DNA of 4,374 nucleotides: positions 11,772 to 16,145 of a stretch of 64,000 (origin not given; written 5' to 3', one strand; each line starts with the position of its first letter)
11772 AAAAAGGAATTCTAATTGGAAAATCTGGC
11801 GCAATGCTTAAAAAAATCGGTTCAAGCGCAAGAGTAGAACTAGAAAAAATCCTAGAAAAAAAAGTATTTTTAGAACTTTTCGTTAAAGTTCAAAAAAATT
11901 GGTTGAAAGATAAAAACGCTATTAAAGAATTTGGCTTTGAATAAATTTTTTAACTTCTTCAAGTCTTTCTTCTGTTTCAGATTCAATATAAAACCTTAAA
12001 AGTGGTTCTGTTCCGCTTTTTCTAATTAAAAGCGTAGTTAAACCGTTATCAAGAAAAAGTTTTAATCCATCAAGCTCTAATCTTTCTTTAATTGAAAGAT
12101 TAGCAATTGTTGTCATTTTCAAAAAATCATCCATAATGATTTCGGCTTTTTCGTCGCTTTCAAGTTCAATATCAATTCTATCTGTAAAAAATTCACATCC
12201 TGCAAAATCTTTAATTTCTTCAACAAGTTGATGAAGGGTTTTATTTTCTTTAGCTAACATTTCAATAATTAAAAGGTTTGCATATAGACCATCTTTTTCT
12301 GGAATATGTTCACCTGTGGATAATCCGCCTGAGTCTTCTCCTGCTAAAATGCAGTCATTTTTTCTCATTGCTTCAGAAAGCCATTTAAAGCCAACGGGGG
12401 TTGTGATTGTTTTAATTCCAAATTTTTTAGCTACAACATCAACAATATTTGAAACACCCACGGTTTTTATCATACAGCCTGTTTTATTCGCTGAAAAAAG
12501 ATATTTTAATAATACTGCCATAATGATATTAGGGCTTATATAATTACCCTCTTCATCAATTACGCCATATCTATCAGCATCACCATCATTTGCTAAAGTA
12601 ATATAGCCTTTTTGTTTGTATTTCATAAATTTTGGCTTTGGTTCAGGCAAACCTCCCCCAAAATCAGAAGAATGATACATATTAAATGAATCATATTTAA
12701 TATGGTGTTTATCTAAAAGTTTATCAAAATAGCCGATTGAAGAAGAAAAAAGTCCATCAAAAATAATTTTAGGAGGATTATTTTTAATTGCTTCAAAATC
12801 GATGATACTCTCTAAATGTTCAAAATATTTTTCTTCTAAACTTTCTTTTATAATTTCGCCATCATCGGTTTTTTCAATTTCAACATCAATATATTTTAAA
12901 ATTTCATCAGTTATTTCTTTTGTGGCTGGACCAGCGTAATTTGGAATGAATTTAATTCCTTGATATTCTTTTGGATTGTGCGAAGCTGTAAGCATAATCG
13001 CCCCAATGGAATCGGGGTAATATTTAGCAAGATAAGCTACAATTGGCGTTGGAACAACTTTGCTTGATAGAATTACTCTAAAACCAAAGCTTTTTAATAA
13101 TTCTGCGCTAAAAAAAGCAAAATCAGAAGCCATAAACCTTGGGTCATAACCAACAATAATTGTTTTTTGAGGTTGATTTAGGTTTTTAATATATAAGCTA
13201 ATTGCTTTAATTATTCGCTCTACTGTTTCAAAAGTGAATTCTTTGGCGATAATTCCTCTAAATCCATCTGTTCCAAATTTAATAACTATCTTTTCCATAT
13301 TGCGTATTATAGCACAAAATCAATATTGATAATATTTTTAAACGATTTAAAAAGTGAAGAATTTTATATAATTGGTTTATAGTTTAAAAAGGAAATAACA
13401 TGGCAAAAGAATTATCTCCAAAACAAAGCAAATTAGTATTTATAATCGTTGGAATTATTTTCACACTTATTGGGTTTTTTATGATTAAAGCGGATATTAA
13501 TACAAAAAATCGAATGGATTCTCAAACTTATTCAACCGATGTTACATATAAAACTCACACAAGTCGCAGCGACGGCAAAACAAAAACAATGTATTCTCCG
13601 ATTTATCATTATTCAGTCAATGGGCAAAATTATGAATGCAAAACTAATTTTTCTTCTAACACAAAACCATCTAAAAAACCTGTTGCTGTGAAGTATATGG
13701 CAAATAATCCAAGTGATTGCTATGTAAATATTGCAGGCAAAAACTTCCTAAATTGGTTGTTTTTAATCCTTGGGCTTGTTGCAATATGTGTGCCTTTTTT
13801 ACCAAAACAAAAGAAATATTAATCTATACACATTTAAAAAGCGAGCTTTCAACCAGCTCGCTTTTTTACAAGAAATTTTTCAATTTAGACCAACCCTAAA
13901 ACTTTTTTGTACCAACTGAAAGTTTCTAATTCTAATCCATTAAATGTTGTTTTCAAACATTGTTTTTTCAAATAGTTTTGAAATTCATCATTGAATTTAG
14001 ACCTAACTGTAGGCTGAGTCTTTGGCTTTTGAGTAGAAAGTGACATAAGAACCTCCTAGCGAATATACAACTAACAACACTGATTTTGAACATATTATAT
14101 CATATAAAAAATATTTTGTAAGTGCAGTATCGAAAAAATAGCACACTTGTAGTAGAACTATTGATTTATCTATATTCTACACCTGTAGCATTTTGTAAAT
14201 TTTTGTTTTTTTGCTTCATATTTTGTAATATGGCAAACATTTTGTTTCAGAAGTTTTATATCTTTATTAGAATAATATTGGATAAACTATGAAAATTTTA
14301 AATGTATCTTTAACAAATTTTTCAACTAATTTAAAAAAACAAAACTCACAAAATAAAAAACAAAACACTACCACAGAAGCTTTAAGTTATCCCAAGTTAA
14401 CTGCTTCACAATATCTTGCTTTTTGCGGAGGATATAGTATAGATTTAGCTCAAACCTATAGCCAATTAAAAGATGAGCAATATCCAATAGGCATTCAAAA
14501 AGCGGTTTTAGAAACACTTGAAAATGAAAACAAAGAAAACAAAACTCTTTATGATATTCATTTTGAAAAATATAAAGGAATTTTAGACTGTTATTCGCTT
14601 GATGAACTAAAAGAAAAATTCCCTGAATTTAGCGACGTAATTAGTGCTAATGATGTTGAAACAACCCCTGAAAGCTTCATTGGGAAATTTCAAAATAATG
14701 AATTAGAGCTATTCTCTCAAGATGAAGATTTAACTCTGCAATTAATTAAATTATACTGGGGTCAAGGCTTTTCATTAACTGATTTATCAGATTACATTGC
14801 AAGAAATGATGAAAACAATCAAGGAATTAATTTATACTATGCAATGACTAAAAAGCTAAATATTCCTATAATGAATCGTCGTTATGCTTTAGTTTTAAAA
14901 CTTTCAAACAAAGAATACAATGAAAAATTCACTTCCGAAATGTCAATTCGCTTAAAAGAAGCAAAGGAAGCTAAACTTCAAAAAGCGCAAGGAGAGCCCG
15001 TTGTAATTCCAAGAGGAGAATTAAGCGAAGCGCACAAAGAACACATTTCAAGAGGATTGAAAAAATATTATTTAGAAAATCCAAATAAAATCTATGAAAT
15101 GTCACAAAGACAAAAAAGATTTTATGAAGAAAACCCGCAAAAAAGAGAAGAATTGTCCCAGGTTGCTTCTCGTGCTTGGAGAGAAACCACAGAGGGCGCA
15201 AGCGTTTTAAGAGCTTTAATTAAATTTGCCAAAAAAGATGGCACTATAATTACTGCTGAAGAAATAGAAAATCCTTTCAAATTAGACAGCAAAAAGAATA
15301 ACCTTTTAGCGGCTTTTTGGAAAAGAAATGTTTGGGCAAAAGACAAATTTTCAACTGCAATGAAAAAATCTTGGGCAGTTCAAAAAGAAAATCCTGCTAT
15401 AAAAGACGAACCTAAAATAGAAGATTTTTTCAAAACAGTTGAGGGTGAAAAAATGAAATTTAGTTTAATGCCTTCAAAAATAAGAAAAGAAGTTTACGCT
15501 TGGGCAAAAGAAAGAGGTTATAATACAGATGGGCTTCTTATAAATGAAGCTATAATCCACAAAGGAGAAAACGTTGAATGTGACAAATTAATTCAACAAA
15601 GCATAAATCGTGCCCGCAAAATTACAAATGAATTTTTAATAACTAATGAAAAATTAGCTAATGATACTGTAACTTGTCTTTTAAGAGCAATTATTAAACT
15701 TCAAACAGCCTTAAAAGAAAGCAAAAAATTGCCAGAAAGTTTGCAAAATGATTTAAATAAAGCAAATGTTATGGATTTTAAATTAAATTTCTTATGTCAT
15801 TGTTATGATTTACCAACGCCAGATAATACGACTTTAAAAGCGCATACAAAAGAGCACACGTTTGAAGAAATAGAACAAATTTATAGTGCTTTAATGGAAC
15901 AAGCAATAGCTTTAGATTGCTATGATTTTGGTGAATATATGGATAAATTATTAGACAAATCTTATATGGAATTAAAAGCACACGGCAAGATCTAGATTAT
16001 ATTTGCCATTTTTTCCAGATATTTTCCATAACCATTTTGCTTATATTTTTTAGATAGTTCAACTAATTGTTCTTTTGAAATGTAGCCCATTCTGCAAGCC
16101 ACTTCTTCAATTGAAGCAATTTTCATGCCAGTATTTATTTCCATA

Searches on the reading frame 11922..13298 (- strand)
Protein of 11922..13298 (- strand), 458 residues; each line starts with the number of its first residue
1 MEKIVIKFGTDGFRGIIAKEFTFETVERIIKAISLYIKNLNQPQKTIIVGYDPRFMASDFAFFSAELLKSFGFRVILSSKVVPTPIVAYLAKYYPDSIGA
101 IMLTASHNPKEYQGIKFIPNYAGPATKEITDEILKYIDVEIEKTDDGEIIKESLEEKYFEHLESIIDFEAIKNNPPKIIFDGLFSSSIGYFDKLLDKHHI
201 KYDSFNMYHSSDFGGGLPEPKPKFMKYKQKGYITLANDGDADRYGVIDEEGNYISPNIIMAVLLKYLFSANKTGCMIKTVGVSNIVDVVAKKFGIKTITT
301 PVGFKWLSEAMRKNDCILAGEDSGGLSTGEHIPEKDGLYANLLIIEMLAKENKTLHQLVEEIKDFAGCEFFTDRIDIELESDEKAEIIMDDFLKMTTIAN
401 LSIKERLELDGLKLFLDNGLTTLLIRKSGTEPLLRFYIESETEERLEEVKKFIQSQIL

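Call 84: search_protein_families(library=pfam, proteins=[window:11922-13298:-], max_evalue=0.0001)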
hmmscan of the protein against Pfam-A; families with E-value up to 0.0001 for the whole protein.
window:11922-13298:- (458 aa): 4 families
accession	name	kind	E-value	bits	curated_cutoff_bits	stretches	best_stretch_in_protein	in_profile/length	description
PF02878.22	PGM_PMM_I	-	1.4e-33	115.9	22.5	1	6-139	2-133/138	Phosphoglucomutase/phosphomannomutase, alpha/beta/alpha domain I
PF02880.22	PGM_PMM_III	-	7.2e-28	97.5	20.7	1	256-362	2-112/115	Phosphoglucomutase/phosphomannomutase, alpha/beta/alpha domain III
PF02879.22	PGM_PMM_II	-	1.8e-13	51.3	29.3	1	156-251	1-103/103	Phosphoglucomutase/phosphomannomutase, alpha/beta/alpha domain II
PF00408.26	PGM_PMM_IV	-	6.1e-09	36.3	23.1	1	408-453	22-65/68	Phosphoglucomutase/phosphomannomutase, C-terminal domain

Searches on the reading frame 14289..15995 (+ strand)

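Call 40: search_protein_families(library=pfam, proteins=[window:14289-15995:+], max_evalue=0.01)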
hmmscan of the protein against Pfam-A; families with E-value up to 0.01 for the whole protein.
window:14289-15995:+ (568 aa): 1 family
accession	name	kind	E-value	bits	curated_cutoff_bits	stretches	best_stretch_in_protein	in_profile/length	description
PF11513.13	TA0956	-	0.0022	18.6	25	1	86-148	5-66/110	Thermoplasma acidophilum protein TA0956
